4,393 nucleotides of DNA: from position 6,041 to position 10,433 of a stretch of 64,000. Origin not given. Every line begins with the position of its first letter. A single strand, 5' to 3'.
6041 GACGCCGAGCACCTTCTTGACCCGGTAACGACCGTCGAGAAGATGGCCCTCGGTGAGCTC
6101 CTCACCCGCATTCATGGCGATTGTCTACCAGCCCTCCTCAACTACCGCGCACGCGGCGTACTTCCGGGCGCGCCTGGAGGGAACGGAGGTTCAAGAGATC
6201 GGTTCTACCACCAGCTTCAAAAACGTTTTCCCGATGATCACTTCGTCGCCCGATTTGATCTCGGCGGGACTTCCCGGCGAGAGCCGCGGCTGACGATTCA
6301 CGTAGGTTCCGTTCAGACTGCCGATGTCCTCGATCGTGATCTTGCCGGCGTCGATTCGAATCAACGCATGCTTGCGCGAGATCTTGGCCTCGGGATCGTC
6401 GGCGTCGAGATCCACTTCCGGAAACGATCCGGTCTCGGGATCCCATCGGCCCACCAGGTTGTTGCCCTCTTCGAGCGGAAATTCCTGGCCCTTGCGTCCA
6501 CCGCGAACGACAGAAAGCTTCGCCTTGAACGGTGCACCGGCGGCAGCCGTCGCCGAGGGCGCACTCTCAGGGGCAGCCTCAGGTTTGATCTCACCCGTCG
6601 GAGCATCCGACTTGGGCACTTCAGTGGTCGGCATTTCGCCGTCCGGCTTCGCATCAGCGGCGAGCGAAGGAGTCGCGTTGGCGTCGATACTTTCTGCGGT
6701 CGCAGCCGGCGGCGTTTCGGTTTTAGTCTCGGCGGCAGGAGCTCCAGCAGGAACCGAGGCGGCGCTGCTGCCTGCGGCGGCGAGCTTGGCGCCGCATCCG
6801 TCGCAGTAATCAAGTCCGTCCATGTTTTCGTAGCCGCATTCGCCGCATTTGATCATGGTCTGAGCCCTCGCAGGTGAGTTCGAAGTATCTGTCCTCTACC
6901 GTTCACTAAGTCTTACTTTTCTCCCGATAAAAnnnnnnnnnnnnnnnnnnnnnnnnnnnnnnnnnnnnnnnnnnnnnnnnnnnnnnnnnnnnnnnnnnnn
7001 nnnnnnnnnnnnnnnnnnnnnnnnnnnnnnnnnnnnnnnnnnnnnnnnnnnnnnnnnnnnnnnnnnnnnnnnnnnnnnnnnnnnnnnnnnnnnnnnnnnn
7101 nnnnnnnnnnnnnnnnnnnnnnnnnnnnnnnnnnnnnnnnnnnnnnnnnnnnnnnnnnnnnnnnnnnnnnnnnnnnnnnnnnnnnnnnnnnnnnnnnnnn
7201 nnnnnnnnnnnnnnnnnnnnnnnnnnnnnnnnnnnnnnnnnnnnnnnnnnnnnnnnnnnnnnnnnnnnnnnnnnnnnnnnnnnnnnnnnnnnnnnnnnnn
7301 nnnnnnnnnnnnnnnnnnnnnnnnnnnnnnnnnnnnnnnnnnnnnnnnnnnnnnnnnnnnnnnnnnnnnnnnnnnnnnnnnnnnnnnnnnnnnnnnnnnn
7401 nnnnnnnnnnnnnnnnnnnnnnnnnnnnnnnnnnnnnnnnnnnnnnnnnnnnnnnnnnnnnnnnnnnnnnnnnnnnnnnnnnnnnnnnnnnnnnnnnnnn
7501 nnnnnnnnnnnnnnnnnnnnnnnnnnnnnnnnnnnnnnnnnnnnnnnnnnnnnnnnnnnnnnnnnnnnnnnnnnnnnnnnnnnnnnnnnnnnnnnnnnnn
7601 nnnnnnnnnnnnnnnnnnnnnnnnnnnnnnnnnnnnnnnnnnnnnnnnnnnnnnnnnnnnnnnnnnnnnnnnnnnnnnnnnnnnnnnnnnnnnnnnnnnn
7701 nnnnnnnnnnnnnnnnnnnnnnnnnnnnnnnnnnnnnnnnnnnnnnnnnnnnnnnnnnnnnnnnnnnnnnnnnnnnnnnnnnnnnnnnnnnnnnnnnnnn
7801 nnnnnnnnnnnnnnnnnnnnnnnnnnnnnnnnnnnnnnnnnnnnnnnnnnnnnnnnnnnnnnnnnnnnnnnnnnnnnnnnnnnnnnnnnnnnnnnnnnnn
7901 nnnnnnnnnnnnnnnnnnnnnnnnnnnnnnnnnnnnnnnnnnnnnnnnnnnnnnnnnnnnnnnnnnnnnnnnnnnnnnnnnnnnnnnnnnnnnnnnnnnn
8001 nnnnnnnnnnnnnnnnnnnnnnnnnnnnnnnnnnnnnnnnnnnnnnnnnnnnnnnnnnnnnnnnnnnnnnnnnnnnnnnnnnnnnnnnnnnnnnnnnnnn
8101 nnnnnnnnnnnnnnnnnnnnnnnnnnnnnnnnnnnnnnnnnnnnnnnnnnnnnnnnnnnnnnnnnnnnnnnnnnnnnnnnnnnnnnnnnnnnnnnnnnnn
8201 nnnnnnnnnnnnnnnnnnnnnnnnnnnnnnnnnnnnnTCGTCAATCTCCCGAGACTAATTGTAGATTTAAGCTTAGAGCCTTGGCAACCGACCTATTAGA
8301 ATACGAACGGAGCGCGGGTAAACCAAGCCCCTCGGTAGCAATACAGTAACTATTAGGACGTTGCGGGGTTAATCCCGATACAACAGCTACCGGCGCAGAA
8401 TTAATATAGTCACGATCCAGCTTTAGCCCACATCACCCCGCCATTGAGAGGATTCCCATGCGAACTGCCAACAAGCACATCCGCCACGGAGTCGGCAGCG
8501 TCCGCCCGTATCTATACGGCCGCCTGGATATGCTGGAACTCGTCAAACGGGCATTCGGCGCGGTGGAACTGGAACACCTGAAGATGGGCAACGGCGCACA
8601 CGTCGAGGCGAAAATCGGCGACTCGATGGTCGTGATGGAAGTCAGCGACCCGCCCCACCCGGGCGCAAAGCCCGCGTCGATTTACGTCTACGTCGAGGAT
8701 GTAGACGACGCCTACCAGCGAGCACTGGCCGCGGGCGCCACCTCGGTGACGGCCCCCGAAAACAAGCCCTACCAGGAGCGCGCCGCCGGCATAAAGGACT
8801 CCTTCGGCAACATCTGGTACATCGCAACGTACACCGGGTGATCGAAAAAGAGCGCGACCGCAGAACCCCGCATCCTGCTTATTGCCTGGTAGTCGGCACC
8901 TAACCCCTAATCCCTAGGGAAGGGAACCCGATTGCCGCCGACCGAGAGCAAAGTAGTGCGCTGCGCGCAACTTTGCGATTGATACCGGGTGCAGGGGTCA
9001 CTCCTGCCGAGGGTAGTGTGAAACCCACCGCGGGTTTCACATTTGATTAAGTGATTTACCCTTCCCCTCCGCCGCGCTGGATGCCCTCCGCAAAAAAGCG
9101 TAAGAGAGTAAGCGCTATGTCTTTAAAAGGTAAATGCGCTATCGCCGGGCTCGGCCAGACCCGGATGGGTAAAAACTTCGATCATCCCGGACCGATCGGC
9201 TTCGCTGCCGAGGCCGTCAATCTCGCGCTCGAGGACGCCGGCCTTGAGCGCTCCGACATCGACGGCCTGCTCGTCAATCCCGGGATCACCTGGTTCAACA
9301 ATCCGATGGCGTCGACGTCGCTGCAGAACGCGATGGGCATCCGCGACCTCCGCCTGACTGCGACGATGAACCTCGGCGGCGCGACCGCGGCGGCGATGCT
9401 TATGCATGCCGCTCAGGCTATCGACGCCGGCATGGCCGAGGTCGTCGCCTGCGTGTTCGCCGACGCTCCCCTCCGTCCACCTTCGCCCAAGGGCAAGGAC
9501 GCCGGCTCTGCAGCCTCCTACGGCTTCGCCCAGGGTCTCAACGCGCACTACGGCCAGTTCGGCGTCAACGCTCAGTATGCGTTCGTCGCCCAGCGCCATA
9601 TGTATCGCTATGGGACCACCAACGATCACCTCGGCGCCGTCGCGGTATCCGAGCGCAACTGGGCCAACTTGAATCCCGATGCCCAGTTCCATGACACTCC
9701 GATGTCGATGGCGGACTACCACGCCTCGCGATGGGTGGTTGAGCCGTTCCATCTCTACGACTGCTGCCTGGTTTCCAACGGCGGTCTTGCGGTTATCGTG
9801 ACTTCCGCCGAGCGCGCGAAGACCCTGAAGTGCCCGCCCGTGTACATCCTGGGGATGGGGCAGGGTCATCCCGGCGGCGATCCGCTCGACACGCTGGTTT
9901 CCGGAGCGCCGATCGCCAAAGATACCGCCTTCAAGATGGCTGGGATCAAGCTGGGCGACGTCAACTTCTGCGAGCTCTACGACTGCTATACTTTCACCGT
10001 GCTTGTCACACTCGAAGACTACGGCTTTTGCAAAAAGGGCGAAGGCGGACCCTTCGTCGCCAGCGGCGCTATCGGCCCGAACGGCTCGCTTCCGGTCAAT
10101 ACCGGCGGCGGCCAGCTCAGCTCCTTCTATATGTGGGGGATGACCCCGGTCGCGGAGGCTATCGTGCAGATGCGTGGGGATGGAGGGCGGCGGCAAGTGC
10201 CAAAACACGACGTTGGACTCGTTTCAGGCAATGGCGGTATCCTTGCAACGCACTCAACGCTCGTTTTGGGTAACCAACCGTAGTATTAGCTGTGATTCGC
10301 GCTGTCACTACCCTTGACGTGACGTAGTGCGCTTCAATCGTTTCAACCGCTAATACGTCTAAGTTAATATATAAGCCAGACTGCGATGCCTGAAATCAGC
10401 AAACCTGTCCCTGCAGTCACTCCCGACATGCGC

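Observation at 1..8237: Five-gene vWA / FHA / kinase / pseudokinase-phosphatase / receptor-kinase operon: a self-contained eukaryote-like phospho-switch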

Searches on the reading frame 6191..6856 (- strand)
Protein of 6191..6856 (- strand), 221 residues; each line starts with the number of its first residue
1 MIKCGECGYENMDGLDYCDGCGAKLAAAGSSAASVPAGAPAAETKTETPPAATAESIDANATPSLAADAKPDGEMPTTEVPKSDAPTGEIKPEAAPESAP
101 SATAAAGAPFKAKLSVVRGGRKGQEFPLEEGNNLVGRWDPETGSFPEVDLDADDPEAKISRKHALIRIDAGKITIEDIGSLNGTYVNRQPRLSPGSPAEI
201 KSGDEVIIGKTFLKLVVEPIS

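Call 9: search_protein_families(library=pfam, proteins=[window:6191-6856:-], max_evalue=0.01)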
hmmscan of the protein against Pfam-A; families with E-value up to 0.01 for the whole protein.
window:6191-6856:- (221 aa): 4 families
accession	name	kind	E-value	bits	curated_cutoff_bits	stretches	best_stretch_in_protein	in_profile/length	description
PF00498.31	FHA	-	1.5e-14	54.6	20.7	1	146-209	7-67/67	FHA domain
PF16697.10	Yop-YscD_cpl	-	4.6e-10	40.1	33.2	1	116-217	2-92/94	Inner membrane component of T3SS, cytoplasmic domain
PF24463.1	DUF7577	-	0.0032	17.5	28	1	3-25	4-26/27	Domain of unknown function (DUF7577)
PF12773.13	DZR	-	0.0065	17.1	27.3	1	4-26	1-23/45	Double zinc ribbon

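Call 11: search_protein_families(library=padloc, proteins=[window:6191-6856:-], max_evalue=0.001)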
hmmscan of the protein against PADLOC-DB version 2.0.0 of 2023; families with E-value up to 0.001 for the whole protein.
window:6191-6856:- (221 aa): 0 families

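Call 12: search_protein_families(library=ncbifam, proteins=[window:6191-6856:-], max_evalue=0.001)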
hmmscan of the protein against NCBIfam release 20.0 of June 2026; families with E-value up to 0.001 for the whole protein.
window:6191-6856:- (221 aa): 5 families
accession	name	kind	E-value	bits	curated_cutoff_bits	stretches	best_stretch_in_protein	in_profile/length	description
NF041660.2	oxygluDhInhib_OdhI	equivalog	2.6e-16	59.7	200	1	89-213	13-125/130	oxoglutarate dehydrogenase inhibitor Odhl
NF049868.1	FhaB_Rv0019c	equivalog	6.9e-13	48.9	125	1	89-215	44-158/158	FHA domain-containing protein FhaB/FipA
TIGR03354.1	VI_FHA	hypoth_equivalog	4.3e-09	36.7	120.25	1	141-214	27-100/420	type VI secretion system-associated FHA domain protein TagH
NF033760.1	gliding_GltG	equivalog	2.9e-08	32.7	650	1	157-215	41-96/650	adventurous gliding motility protein GltG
NF052573.1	HisKinEspAMyxo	equivalog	2.2e-06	26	1400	1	113-211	28-114/755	serine histidine kinase EspA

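Call 92: search_solved_structures(query=window:6194-6856:-, max_evalue=0.01)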
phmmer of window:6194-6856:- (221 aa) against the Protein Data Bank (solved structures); distinct sequences matched with E-value up to 0.01: 24.
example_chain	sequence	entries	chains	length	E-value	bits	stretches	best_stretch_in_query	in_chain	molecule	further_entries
2kb3_A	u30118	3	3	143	3.4e-16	63.1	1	70-217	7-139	Oxoglutarate dehydrogenase inhibitor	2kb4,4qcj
8p5x_G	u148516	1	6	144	3.4e-16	63.1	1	70-217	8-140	Oxoglutarate dehydrogenase inhibitor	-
8p5r_G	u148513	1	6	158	2.7e-15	60.1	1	63-217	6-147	Glycogen accumulation regulator GarA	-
6i2p_D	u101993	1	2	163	5e-13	52.7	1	74-215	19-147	Glycogen accumulation regulator GarA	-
2kfu_A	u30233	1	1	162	5e-13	52.7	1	74-215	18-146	Rv1827 pThr 22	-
7rj3_A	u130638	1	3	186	5.3e-13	52.6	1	63-215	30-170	Glycogen accumulation regulator GarA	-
6i2q_B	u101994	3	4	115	1.7e-12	51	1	107-217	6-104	Glycogen accumulation regulator GarA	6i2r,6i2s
2kkl_A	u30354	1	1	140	6.5e-12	49.1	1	93-213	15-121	Uncharacterized protein Mb1858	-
5a8i_A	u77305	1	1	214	2.6e-10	43.8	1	155-195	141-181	ARNA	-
8s05_C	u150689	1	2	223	3.2e-10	43.5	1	155-195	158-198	Conserved protein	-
3va1_A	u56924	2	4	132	3.7e-05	27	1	124-206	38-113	Mediator of DNA damage checkpoint protein 1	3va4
1uht_A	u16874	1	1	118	5.3e-05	26.5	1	155-211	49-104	expressed protein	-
3umz_A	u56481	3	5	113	7.4e-05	26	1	123-205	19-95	Mediator of DNA damage checkpoint protein 1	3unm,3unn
3un0_B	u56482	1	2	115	7.6e-05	26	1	123-205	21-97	Mediator of DNA damage checkpoint protein 1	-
3uot_A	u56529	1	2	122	7.9e-05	25.9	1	118-204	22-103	Mediator of DNA damage checkpoint protein 1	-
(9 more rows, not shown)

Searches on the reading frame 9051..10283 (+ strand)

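Call 13: search_protein_families(library=pfam, proteins=[window:9051-10283:+], max_evalue=0.001)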
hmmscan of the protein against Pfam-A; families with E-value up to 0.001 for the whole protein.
window:9051-10283:+ (410 aa): 2 families
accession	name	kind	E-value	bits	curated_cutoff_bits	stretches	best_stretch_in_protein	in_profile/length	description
PF22691.2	Thiolase_C_1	-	2.3e-47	160.8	28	1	280-408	14-144/144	Thiolase C-terminal domain-like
PF00108.29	Thiolase_N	-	0.00016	21.6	26.4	1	38-221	10-203/260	Thiolase, N-terminal domain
